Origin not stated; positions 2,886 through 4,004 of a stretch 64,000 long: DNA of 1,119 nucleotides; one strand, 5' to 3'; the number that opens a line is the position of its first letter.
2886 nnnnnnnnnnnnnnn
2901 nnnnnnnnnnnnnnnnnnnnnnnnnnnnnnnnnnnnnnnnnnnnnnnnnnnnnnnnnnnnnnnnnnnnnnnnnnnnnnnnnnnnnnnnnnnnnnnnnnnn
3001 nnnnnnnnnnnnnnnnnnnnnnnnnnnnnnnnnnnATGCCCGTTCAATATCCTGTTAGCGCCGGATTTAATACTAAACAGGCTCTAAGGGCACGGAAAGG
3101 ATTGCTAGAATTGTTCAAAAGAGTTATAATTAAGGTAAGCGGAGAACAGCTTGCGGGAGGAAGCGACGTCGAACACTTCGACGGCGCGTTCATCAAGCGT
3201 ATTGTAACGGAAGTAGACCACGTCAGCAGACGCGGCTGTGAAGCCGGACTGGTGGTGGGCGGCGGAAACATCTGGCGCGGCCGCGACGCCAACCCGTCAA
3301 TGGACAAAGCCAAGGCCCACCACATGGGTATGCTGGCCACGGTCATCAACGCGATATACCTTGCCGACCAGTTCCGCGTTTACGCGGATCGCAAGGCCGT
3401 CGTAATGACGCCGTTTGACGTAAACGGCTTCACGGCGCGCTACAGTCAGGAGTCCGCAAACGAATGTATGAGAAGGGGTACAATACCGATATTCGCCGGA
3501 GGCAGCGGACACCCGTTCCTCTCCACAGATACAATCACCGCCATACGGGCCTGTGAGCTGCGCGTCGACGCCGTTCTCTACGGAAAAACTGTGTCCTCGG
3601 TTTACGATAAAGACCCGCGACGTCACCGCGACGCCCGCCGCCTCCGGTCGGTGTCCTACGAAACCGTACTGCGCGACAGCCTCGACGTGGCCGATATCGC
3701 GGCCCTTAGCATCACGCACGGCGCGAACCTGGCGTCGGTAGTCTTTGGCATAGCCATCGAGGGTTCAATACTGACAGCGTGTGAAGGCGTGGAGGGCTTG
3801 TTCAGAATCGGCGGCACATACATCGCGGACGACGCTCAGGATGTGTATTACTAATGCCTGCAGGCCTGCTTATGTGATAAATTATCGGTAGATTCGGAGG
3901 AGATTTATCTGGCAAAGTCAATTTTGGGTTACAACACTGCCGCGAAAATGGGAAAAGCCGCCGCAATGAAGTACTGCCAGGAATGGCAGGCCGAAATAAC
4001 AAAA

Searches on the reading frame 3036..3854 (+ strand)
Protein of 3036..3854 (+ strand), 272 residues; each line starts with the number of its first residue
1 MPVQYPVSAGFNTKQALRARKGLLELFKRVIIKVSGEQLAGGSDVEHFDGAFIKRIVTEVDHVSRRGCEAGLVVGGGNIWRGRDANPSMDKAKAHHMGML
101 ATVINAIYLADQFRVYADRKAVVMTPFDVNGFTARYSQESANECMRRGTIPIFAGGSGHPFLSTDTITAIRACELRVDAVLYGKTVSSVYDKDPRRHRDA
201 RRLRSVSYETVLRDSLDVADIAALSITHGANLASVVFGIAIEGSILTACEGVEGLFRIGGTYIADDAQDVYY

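Call 60: find_encoding_contigs(protein=window:3036-3854:+, flank=10000, max_places=1)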
Protein window:3036-3854:+ (272 aa): 2 contigs read that carry it; 1 place shown.
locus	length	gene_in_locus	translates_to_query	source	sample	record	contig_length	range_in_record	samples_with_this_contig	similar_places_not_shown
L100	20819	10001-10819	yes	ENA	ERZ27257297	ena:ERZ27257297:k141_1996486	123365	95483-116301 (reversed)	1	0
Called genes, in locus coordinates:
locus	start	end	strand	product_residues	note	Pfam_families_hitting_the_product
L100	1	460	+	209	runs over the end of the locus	PF12164:SporV_AA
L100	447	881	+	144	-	PF13782:SpoVAB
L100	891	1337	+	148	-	PF03862:SpoVAC_SpoVAEB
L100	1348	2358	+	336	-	PF07451:SpoVAD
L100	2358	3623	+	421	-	PF05193:Peptidase_M16_C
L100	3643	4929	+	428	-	PF00675:Peptidase_M16, PF05193:Peptidase_M16_C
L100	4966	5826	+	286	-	PF01790:LGT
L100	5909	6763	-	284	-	PF01814:Hemerythrin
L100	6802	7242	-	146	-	-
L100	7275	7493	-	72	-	PF13376:OmdA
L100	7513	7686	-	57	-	-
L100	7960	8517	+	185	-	PF14277:DUF4364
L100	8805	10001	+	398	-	PF01306:LacY_symp, PF07690:MFS_1, PF12832:MFS_1_like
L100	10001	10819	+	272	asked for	PF00696:AA_kinase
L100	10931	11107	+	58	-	-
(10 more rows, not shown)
